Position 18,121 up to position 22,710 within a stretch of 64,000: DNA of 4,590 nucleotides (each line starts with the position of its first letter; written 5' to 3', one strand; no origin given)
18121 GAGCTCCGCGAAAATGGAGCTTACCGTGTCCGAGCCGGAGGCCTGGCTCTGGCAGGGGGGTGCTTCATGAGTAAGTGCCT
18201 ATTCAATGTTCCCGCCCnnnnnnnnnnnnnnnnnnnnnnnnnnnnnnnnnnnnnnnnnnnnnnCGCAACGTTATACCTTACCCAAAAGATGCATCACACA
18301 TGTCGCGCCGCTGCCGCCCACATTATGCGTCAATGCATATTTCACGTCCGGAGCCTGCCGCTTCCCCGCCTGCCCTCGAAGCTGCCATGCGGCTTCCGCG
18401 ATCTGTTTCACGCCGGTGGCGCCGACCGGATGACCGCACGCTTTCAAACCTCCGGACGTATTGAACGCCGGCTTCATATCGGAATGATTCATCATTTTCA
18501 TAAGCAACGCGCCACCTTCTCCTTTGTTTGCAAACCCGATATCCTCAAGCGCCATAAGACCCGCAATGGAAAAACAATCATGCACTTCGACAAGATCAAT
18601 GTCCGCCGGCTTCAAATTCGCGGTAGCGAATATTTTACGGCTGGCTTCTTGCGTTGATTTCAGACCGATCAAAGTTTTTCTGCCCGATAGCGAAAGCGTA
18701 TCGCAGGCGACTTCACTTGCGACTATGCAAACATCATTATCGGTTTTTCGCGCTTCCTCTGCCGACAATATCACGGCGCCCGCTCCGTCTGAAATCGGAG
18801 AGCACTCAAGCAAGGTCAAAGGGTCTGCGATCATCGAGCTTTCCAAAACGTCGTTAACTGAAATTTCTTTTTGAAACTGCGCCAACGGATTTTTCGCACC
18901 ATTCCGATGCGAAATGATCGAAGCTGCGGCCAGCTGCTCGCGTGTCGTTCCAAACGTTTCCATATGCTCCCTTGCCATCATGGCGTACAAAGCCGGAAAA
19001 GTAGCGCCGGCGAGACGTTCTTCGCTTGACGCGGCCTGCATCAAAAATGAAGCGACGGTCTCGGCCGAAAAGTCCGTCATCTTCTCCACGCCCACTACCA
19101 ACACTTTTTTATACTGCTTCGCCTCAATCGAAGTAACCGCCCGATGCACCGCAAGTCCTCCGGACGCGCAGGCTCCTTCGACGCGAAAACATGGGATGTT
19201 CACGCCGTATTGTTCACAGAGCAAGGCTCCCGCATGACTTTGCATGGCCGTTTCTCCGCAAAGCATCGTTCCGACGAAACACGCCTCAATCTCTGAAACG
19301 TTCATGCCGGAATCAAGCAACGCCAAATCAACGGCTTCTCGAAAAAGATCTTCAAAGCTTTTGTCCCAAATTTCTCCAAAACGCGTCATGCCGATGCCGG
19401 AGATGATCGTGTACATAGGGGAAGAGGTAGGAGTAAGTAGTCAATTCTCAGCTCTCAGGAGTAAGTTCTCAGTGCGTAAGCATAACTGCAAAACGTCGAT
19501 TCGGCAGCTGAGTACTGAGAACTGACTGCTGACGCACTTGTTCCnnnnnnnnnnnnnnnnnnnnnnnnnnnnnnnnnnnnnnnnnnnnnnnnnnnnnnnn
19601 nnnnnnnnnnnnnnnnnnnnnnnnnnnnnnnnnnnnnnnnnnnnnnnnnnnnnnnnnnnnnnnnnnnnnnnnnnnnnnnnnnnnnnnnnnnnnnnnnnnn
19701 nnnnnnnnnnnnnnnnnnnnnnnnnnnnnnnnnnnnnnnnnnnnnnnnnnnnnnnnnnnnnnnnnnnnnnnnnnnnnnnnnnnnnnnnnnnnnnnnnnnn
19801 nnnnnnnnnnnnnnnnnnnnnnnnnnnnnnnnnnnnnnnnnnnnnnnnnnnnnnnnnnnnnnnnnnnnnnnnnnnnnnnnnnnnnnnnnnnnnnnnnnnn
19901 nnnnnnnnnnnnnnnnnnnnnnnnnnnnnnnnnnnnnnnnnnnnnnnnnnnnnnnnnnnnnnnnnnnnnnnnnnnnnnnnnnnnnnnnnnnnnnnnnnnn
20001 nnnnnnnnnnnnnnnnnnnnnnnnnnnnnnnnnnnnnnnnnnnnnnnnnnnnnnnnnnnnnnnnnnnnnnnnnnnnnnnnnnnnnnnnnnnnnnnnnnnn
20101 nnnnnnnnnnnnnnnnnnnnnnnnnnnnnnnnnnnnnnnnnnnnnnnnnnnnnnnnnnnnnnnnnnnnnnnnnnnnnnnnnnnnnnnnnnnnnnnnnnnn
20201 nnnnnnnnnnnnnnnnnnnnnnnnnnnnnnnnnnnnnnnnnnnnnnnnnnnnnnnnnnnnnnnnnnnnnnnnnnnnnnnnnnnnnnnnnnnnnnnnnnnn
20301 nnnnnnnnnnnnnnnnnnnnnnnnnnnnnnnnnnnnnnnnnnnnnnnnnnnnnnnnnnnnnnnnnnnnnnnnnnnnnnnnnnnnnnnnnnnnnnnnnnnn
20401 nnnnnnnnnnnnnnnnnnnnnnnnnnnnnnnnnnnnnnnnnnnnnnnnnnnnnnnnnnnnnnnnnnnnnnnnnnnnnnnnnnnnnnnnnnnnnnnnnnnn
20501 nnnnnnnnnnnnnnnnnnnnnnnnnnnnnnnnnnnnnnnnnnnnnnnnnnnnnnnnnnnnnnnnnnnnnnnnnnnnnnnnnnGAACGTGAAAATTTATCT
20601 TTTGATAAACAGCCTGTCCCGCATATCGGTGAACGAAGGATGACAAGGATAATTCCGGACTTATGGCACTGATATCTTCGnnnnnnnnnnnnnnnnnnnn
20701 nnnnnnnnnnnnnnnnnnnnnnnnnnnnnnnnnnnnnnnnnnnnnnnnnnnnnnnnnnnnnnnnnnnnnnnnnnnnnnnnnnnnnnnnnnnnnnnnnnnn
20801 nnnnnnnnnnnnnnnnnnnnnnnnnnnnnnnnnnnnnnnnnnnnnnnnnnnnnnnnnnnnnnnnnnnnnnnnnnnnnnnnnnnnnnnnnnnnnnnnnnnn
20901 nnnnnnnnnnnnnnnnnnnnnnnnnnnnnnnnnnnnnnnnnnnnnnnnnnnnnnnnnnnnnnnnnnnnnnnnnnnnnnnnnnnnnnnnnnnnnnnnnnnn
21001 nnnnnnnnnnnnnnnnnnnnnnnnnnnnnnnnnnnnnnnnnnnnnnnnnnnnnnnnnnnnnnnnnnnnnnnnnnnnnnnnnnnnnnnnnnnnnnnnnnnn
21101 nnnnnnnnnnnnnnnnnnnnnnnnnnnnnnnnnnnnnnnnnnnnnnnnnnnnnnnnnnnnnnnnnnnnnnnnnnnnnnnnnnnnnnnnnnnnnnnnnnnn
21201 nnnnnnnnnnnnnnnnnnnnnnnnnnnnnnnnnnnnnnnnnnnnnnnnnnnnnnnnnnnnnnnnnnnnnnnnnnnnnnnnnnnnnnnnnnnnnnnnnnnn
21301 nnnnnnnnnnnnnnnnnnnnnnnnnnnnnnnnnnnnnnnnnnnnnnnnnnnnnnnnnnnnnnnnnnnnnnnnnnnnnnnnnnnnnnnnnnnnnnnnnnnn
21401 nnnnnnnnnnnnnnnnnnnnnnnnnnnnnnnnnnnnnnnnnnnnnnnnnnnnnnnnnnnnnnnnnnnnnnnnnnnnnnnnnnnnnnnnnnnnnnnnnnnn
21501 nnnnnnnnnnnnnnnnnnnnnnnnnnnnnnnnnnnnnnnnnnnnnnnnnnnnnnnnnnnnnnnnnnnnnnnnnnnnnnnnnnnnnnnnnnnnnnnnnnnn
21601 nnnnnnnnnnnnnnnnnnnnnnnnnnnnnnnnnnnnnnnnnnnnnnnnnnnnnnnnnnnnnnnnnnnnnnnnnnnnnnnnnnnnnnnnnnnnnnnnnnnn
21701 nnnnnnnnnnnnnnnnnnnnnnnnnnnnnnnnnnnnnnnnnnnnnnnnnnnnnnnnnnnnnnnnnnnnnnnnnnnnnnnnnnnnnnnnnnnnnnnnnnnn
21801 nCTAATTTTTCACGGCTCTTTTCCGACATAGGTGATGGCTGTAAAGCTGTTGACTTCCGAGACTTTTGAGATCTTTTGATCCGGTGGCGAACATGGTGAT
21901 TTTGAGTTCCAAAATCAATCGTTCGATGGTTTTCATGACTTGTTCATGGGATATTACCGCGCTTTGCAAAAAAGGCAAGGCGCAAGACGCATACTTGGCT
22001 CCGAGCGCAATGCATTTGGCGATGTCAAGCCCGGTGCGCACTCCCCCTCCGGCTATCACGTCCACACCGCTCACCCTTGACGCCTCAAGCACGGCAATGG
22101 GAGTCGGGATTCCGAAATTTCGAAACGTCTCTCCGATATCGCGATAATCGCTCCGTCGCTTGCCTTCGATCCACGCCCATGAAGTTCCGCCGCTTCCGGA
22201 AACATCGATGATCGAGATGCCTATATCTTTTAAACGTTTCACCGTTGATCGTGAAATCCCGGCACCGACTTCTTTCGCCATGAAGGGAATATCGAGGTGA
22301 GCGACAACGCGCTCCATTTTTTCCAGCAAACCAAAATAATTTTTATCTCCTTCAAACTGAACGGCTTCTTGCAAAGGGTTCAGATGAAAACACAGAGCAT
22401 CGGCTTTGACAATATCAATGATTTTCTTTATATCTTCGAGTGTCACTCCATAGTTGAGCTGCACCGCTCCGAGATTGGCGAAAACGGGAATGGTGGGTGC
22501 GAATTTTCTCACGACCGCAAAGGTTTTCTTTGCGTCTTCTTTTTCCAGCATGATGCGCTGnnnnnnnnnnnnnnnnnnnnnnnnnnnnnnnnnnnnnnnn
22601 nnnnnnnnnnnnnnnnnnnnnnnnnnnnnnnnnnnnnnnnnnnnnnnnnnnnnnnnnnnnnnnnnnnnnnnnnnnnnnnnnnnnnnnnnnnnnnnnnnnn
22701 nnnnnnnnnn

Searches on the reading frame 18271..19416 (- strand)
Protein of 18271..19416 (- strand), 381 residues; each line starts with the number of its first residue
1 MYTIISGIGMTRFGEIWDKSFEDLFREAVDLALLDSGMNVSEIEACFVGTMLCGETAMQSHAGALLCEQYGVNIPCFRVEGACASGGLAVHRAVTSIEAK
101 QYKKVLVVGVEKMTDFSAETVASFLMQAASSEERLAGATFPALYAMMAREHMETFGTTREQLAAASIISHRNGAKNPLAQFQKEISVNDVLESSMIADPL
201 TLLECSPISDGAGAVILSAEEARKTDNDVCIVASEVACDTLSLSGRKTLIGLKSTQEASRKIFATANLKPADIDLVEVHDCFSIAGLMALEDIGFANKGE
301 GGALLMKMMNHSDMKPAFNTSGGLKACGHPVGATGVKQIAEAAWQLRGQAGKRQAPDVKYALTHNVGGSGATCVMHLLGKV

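Call 5: search_protein_families(library=pfam, proteins=[window:18271-19416:-])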
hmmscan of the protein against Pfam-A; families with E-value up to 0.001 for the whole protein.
window:18271-19416:- (381 aa): 5 families
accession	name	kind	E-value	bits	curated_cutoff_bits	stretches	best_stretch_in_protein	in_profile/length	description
PF22691.2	Thiolase_C_1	-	8e-39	133.1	28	1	237-379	3-143/144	Thiolase C-terminal domain-like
PF00108.29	Thiolase_N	-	8.9e-28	97.8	26.4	1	7-220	5-259/260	Thiolase, N-terminal domain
PF02803.24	Thiolase_C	-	6.8e-11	42.3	27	1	256-351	25-102/123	Thiolase, C-terminal domain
PF08545.16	ACP_syn_III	-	6.6e-08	32.8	24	1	79-116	3-40/80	3-Oxoacyl-[acyl-carrier-protein (ACP)] synthase III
PF00109.32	ketoacyl-synt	-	2.4e-06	27.8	20.8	1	56-132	148-221/252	Beta-ketoacyl synthase, N-terminal domain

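Call 35: find_encoding_contigs(protein=window:18271-19416:-, flank=10000, max_places=10)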
Protein window:18271-19416:- (381 aa): 4 contigs read that carry it; 4 places shown.
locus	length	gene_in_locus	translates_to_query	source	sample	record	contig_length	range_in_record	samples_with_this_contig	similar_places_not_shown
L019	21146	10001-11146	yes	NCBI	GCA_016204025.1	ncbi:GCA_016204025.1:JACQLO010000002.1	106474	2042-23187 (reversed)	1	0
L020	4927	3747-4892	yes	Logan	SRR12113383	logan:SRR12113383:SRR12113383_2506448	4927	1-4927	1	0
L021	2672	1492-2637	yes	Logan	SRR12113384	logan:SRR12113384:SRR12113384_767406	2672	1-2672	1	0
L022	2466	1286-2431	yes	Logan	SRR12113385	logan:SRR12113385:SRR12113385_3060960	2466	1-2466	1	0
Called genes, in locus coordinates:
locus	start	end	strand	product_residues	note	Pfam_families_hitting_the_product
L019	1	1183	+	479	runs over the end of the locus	PF01425:Amidase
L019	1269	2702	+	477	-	PF00801:PKD (weak), PF18911:PKD_4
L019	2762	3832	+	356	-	PF00348:polyprenyl_synt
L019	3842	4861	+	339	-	PF22700:MVD-like_N, PF00288:GHMP_kinases_N (faint), PF18376:MDD_C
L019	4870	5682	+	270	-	PF00696:AA_kinase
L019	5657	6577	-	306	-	PF00288:GHMP_kinases_N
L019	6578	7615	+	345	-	PF00478:IMPDH (faint), PF01070:FMN_dh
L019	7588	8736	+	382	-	PF00368:HMG-CoA_red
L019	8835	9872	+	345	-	PF08540:HMG_CoA_synt_C (faint), PF08541:ACP_syn_III_C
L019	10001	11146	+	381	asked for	PF00108:Thiolase_N, PF00109:ketoacyl-synt (weak), PF08545:ACP_syn_III (faint), PF02803:Thiolase_C, PF22691:Thiolase_C_1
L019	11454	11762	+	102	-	PF01796:OB_ChsH2_C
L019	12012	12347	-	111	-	-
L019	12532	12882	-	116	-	-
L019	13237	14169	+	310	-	-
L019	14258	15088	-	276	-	-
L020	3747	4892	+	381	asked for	PF00108:Thiolase_N, PF00109:ketoacyl-synt (weak), PF08545:ACP_syn_III (faint), PF02803:Thiolase_C, PF22691:Thiolase_C_1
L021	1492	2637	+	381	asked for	PF00108:Thiolase_N, PF00109:ketoacyl-synt (weak), PF08545:ACP_syn_III (faint), PF02803:Thiolase_C, PF22691:Thiolase_C_1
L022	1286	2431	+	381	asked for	PF00108:Thiolase_N, PF00109:ketoacyl-synt (weak), PF08545:ACP_syn_III (faint), PF02803:Thiolase_C, PF22691:Thiolase_C_1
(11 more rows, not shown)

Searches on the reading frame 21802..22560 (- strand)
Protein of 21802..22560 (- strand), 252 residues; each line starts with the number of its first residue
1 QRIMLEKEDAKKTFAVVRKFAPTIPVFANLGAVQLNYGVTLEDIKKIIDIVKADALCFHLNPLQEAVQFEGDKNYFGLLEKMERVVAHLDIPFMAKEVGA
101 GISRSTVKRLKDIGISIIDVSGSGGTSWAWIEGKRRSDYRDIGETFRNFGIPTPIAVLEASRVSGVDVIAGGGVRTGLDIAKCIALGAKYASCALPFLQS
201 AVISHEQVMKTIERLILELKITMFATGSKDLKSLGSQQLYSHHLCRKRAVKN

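Call 5: search_protein_families(library=pfam, proteins=[window:21802-22560:-])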
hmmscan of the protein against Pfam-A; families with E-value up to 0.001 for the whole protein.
window:21802-22560:- (252 aa): 3 families
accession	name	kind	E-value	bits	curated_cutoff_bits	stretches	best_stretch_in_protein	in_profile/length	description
PF01070.24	FMN_dh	-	1.4e-16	60.9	24.9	1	80-239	208-348/350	FMN-dependent dehydrogenase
PF00478.31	IMPDH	-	5e-06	26.2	25.6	1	150-190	189-232/345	IMP dehydrogenase / GMP reductase domain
PF01645.23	Glu_synthase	-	0.00028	20.6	20.4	1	157-193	260-303/369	Conserved region in glutamate synthase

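Call 6: search_protein_families(library=ncbifam, proteins=[window:21802-22560:-])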
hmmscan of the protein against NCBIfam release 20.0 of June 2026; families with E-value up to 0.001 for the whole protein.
window:21802-22560:- (252 aa): 5 families
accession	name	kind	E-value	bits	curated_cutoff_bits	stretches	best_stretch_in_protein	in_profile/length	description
TIGR02151.1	IPP_isom_2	equivalog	4.5e-81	272.4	281.3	1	1-239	92-334/338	type 2 isopentenyl-diphosphate Delta-isomerase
NF008398.0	PRK11197.1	subfamily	9.8e-07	27.8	376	1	165-240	300-376/381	L-lactate dehydrogenase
NF033901.1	L_lactate_LldD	exception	1.2e-05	24.6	550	1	164-239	299-375/377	FMN-dependent L-lactate dehydrogenase LldD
TIGR03966.1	actino_HemFlav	equivalog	0.00024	19.9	470.85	0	156-237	294-375/385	pre-mycofactocin synthase MftD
TIGR01302.1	IMP_dehydrog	equivalog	0.00061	18.8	481.5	1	156-190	318-352/450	IMP dehydrogenase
